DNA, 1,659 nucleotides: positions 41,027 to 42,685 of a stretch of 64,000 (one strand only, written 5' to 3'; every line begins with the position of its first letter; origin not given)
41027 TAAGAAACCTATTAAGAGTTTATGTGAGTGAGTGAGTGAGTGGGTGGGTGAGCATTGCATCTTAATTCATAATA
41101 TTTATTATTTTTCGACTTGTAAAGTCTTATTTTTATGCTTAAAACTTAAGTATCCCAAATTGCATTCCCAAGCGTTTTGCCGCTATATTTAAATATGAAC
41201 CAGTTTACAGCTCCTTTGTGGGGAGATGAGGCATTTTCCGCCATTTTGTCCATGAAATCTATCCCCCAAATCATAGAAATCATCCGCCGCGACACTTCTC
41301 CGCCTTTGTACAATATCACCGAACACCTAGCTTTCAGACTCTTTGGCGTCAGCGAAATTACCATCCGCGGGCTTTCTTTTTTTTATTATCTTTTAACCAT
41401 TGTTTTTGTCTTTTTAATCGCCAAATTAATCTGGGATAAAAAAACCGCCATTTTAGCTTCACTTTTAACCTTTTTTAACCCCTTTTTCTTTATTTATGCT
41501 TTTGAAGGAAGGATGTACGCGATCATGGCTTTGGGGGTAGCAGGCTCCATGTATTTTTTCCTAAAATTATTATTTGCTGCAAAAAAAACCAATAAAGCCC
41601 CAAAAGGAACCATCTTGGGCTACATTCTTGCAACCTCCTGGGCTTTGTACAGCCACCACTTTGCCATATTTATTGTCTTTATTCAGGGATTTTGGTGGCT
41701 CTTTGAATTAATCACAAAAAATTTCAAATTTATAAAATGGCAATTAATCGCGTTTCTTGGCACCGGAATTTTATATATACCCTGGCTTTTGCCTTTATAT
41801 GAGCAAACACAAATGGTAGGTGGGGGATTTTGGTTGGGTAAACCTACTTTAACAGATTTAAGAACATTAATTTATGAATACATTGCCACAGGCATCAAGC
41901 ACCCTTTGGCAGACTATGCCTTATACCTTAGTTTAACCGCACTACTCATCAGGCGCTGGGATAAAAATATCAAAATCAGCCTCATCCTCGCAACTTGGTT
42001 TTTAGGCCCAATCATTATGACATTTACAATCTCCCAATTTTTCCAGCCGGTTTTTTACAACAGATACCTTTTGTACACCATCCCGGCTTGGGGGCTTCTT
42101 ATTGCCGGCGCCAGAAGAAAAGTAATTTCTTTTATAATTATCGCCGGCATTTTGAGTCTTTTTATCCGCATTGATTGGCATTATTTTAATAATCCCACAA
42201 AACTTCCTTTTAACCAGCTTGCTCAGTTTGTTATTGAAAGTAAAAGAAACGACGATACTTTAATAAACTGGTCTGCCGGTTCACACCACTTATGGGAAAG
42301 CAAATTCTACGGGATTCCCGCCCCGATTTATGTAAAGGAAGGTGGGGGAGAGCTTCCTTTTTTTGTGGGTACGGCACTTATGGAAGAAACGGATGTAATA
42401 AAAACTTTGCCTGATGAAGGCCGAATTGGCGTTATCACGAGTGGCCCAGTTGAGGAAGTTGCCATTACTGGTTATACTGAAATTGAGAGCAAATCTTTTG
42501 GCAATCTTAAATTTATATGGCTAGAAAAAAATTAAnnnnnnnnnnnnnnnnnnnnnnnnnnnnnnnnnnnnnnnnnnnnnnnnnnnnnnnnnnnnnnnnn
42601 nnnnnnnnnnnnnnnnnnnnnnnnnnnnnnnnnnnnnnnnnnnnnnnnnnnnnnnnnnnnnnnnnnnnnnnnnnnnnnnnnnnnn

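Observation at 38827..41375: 112-bp direct repeat brackets the beta-helix surface-protein gene and leaves an orphan GT-C 5' fragment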

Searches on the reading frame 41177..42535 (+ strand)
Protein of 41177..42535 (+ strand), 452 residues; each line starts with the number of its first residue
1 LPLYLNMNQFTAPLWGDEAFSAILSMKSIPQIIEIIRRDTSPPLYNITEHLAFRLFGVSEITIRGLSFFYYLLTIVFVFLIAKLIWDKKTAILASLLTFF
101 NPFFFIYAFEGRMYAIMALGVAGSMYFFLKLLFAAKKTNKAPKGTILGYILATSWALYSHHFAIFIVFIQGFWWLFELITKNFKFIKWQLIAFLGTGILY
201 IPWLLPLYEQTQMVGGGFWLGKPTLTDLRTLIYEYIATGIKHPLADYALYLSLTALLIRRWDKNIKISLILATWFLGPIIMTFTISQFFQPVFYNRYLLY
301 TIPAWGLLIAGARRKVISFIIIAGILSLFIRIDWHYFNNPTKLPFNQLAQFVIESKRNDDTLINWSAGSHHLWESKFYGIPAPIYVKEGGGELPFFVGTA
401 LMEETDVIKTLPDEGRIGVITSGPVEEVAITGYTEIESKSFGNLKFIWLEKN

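Call 9: search_protein_families(library=pfam, proteins=[window:41177-42535:+], max_evalue=0.01)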
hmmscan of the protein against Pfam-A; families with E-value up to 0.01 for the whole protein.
window:41177-42535:+ (452 aa): 1 family
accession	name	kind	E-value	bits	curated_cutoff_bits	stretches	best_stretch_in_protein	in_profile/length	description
PF13231.12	PMT_2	-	4.8e-07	30.6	26.1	1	42-200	3-154/160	Dolichyl-phosphate-mannose-protein mannosyltransferase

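Call 14: find_encoding_contigs(protein=window:41195-42535:+, flank=10000, max_places=10)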
Protein window:41195-42535:+ (446 aa): 1 contig read that carries it; 1 place shown.
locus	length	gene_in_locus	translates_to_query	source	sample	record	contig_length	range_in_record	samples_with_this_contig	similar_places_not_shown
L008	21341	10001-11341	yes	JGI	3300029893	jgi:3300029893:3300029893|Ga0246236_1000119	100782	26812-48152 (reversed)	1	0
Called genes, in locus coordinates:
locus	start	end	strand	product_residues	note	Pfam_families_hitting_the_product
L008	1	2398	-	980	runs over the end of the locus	PF00580:UvrD-helicase, PF01443:Viral_helicase1 (faint), PF13245:AAA_19, PF13604:AAA_30 (faint), PF13361:UvrD_C, PF13538:UvrD_C_2 (faint), PF12705:PDDEXK_1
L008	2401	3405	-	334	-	PF02646:RmuC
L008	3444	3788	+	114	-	-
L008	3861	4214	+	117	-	PF01371:Trp_repressor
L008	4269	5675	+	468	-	PF00133:tRNA-synt_1, PF01406:tRNA-synt_1e (weak), PF09334:tRNA-synt_1g, PF00133:tRNA-synt_1, PF01406:tRNA-synt_1e (weak)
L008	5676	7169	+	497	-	PF13632:Glyco_trans_2_3 (weak)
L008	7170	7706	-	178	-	-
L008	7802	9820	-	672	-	PF13229:Beta_helix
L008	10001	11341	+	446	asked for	PF13231:PMT_2 (weak)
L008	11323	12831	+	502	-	PF27757:Competence-induced_Ccs4_N (weak)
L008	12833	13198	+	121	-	-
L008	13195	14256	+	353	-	PF00953:Glycos_transf_4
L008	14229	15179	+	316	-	PF01040:UbiA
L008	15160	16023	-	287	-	PF08308:PEGA, PF08239:SH3_3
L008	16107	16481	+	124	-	PF00011:HSP20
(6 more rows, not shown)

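Call 25: find_homologous_proteins(query=window:41177-42535:+, max_evalue=0.00001)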
Query window:41177-42535:+ (452 aa): 842 proteins with E <= 0.00001 among 8000 candidates; the best 120 are listed.
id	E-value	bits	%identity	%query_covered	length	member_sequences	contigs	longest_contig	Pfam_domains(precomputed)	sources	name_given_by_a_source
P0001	1.8e-296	1001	100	99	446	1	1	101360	PF13231.13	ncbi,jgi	-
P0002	2.3e-263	892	87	99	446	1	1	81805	PF13231.13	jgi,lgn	-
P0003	8.0e-251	851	84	99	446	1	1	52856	PF13231.13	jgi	-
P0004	9.9e-219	745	73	98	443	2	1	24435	PF13231.13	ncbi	-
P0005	6.8e-214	729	73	98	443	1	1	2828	PF13231.13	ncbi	-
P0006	1.4e-208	712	70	100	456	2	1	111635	PF13231.13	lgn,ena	-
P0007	1.8e-206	705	71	99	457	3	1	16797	PF13231.13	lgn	-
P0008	6.5e-199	680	69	98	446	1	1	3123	PF02366.25,PF13231.13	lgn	-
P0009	4.1e-198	677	69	98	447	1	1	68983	PF13231.13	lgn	-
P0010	4.1e-182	624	62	98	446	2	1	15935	PF13231.13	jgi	-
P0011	1.5e-177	609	61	99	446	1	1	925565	PF13231.13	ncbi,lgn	-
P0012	2.2e-176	605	62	98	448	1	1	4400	-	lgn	-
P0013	3.3e-175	602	61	99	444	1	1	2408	PF13231.13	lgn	-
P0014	7.9e-175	600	60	98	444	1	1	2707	PF13231.13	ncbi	-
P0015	9.7e-173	593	62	98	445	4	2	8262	-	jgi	-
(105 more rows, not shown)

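Call 26: find_encoding_contigs(protein=P0002, flank=10000, max_places=4)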
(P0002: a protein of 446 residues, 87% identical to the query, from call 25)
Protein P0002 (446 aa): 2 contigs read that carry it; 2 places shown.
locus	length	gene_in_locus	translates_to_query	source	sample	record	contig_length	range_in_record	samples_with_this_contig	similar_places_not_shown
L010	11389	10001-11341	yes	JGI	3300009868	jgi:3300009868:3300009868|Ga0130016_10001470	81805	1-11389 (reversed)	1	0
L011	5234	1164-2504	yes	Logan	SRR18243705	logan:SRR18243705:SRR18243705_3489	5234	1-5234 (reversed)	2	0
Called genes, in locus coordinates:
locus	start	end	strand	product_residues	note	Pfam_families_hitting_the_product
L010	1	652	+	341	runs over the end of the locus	PF02388:FemAB, PF13480:Acetyltransf_6, PF02388:FemAB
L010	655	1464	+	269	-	PF02388:FemAB (faint)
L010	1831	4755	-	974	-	PF00580:UvrD-helicase, PF13245:AAA_19, PF13604:AAA_30 (faint), PF13361:UvrD_C, PF13538:UvrD_C_2 (faint), PF12705:PDDEXK_1, PF10926:DUF2800 (weak)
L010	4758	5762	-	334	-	PF02646:RmuC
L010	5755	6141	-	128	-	-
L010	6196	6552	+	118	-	PF01371:Trp_repressor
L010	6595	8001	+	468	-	PF00133:tRNA-synt_1, PF01406:tRNA-synt_1e (weak), PF09334:tRNA-synt_1g, PF00133:tRNA-synt_1, PF01921:tRNA-synt_1f (weak), PF01406:tRNA-synt_1e (weak)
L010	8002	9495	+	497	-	PF13632:Glyco_trans_2_3 (weak)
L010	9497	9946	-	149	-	-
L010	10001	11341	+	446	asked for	PF13231:PMT_2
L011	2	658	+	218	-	?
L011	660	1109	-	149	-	-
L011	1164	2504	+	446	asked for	PF13231:PMT_2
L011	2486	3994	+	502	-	PF27757:Competence-induced_Ccs4_N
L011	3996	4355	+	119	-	-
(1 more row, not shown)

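Call 27: find_encoding_contigs(protein=P0003, flank=10000, max_places=4)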
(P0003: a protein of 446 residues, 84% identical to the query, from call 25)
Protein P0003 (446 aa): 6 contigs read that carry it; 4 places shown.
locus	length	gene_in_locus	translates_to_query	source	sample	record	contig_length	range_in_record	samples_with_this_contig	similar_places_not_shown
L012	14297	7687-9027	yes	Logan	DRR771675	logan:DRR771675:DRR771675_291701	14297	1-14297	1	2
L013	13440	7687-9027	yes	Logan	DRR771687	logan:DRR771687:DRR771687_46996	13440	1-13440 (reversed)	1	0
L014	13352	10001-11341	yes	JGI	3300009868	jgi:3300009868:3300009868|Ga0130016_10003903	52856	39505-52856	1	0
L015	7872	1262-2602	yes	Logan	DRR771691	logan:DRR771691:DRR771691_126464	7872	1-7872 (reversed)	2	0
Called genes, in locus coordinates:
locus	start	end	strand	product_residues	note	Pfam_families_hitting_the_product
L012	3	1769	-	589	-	?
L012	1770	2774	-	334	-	PF02646:RmuC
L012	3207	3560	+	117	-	PF01371:Trp_repressor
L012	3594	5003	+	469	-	PF00133:tRNA-synt_1, PF01406:tRNA-synt_1e (weak), PF09334:tRNA-synt_1g, PF00133:tRNA-synt_1, PF01406:tRNA-synt_1e (weak)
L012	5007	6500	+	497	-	PF13632:Glyco_trans_2_3 (weak)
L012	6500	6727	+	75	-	-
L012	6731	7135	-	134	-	-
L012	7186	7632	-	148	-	-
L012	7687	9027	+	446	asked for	PF13231:PMT_2 (weak)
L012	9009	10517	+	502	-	PF27757:Competence-induced_Ccs4_N (faint), PF13231:PMT_2 (weak)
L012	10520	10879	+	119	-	-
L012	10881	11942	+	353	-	PF00953:Glycos_transf_4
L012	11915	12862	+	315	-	PF01040:UbiA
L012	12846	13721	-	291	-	PF08308:PEGA, PF08239:SH3_3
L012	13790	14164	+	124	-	PF00011:HSP20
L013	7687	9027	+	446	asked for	PF13231:PMT_2 (weak)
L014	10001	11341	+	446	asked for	PF13231:PMT_2 (weak)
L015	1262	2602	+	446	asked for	PF13231:PMT_2 (weak)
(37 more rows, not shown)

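Call 32: find_encoding_contigs(protein=P0004, flank=10000, max_places=4)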
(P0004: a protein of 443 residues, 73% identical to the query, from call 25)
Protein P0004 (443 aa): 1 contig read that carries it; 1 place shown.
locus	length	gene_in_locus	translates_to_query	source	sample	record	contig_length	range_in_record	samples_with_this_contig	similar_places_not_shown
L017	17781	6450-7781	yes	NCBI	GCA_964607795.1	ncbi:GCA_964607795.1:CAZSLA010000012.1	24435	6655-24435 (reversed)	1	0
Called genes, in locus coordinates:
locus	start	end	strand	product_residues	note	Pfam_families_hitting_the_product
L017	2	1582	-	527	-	?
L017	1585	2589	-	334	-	PF02646:RmuC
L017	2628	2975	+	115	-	-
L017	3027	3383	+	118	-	PF01371:Trp_repressor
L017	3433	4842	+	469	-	PF00133:tRNA-synt_1, PF09334:tRNA-synt_1g, PF00133:tRNA-synt_1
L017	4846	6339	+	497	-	PF13632:Glyco_trans_2_3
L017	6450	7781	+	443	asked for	PF13231:PMT_2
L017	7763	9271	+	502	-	PF27757:Competence-induced_Ccs4_N (weak)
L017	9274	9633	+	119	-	-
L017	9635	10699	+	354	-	PF00953:Glycos_transf_4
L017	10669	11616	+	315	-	PF01040:UbiA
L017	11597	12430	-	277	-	PF08308:PEGA, PF18348:SH3_16 (faint), PF08239:SH3_3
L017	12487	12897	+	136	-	PF00011:HSP20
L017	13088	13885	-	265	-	PF00483:NTP_transferase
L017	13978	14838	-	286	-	PF02481:DNA_processg_A, PF17782:WHD_DprA (weak)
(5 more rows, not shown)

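Call 38: find_related_loci(query=window:41195-42535:+, collection=metagenome_contigs, flank=7000)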
Query window:41195-42535:+ (446 aa) in metagenome_contigs; peptide patterns used: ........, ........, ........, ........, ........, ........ (x = any residue, [..] = any of these).
600 stretches matched a pattern (row limit reached: there are more); 17 encode a relative of the query (tblastn E <= 1e-3); 17 distinct loci.
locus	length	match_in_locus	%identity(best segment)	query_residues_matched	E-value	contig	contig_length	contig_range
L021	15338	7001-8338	70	1-445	0e+0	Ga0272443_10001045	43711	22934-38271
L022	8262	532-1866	62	1-445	5e-175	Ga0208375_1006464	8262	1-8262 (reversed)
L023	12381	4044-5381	59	2-445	1e-167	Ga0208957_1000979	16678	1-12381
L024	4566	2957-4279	59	1-445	2e-172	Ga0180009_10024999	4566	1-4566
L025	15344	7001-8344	56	4-446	1e-158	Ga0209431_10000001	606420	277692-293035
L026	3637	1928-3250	58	1-446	2e-159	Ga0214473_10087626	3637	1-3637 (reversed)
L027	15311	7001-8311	51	2-445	2e-148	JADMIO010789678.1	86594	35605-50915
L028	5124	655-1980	54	1-446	9e-148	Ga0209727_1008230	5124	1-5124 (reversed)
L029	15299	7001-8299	53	1-445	6e-143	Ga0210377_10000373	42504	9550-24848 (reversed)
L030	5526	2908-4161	57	2-445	3e-142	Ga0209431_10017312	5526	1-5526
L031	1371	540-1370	70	1-276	6e-135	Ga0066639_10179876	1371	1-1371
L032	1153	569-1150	88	1-194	2e-120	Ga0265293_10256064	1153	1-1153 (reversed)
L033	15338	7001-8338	59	2-445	1e-167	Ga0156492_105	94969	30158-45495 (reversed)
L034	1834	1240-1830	71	1-198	3e-89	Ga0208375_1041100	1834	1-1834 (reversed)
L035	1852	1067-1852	55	1-265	1e-87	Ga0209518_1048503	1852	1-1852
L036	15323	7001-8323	59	1-445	5e-171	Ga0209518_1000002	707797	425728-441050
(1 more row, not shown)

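Call 43: search_protein_families(library=pfam, proteins=[L036:191-2239:-, L036:3193-4281:+, L036:5021-5836:-, L036:5998-6909:-, L021:5760-6503:+, L012:6500-6727:+, L012:6731-7135:-, L025:5429-6562:-, L025:3543-5009:-], max_evalue=0.001)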
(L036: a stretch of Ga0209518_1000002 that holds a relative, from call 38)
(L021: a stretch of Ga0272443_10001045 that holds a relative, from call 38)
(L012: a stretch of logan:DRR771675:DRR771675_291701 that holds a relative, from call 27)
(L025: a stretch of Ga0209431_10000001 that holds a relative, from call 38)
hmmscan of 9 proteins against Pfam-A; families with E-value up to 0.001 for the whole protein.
L036:191-2239:- (682 aa): 3 families
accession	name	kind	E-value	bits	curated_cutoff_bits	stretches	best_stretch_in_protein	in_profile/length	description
PF16656.11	Pur_ac_phosph_N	-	5.7e-06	27.3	30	1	609-679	15-93/93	Purple acid Phosphatase, N-terminal domain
PF19077.6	Big_13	-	0.00016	22.5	27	0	370-418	49-100/102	Bacterial Ig-like domain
PF00041.27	fn3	-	0.00066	20.3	25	0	597-668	4-72/84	Fibronectin type III domain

L036:3193-4281:+ (362 aa): 1 family
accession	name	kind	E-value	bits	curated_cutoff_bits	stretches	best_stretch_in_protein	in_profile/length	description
PF00078.32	RVT_1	-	2.8e-19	70.1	29.6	1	27-262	8-204/205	Reverse transcriptase (RNA-dependent DNA polymerase)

L036:5021-5836:- (271 aa): 1 family
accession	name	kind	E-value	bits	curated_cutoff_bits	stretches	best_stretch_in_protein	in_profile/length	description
PF04383.19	KilA-N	-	7.9e-24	84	23.8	1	13-138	6-106/107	KilA-N domain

L036:5998-6909:- (303 aa): 1 family
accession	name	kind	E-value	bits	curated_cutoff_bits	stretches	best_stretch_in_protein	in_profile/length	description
PF07603.17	Lcl_C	-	8.1e-13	49.1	34.9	1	156-301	2-117/117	Lcl C-terminal domain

L021:5760-6503:+ (247 aa): 1 family
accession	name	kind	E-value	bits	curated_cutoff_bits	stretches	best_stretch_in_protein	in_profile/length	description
PF03372.29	Exo_endo_phos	-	2.3e-09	37.8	24.5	1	6-185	2-172/225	Endonuclease/Exonuclease/phosphatase family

L012:6500-6727:+ (75 aa): 1 family
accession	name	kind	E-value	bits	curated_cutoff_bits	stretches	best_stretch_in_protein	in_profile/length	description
PF09413.15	DUF2007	-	0.00025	21.6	25.7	1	9-70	7-65/66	Putative prokaryotic signal transducing protein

L012:6731-7135:- (134 aa): 0 families

L025:5429-6562:- (377 aa): 7 families
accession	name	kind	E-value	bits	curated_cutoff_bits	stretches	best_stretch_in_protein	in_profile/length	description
PF12146.15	Hydrolase_4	-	3.1e-12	46.8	27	1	141-237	6-95/239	Serine aminopeptidase, S33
PF00326.27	Peptidase_S9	-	1.2e-09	38.5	22.6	1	164-376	7-210/213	Prolyl oligopeptidase family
PF12697.13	Abhydrolase_6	-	6.7e-09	37.2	26.3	1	142-308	1-132/217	Alpha/beta hydrolase family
PF00561.26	Abhydrolase_1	-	4.7e-08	33.4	25.8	1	140-234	1-85/245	alpha/beta hydrolase fold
PF02129.25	Peptidase_S15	-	1.4e-07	31.9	23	1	119-231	1-108/262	X-Pro dipeptidyl-peptidase (S15 family)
PF01738.24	DLH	-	4.9e-05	23.4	21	0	305-357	137-189/217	Dienelactone hydrolase family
PF05448.18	AXE1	-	0.00072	18.9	21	0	116-190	62-122/321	Acetyl xylan esterase (AXE1)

L025:3543-5009:- (488 aa): 19 families
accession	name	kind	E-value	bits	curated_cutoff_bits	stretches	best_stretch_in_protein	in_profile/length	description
PF00005.33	ABC_tran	-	2.6e-55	187.2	25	2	18-146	2-137/137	ABC transporter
PF13304.12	AAA_21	-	1.4e-16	61.8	27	1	312-390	3-86/304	AAA domain, putative AbiEii toxin, Type IV TA system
PF02463.25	SMC_N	-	4.9e-16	59.3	40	1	96-194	121-218/220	RecF/RecN/SMC N terminal domain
PF13555.12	AAA_29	-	2.4e-10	40.5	27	1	304-346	18-59/61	P-loop containing region of AAA domain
PF12848.13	ABC_tran_Xtn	-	3.4e-07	30.7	25.9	1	191-262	5-76/85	ABC transporter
PF13401.12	AAA_22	-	4.2e-07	30.8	27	1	32-160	10-104/130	AAA domain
PF01926.29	MMR_HSR1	-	2.1e-06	28.3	21.9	0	30-59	2-30/113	50S ribosome-binding GTPase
PF00350.29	Dynamin_N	-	1.6e-05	25.4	27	0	32-144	3-109/168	Dynamin family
PF03193.22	RsgA_GTPase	-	2.9e-05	24.4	30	0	27-58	106-137/174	RsgA GTPase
PF13604.12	AAA_30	-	0.00014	22.1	27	0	25-72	16-63/191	AAA domain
PF13175.12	AAA_15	-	0.0002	21.6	32.1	0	311-335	26-50/374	AAA ATPase domain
PF03215.21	Rad17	-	0.00039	20.8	23.8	0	310-340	46-77/186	Rad17 P-loop domain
PF13521.12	AAA_28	-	0.00042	21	27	0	32-50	4-22/164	AAA domain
PF13191.12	AAA_16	-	0.00052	21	32.6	0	32-82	29-75/167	AAA ATPase domain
PF13238.12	AAA_18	-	0.00057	20.8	29.4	0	32-50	3-19/128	AAA domain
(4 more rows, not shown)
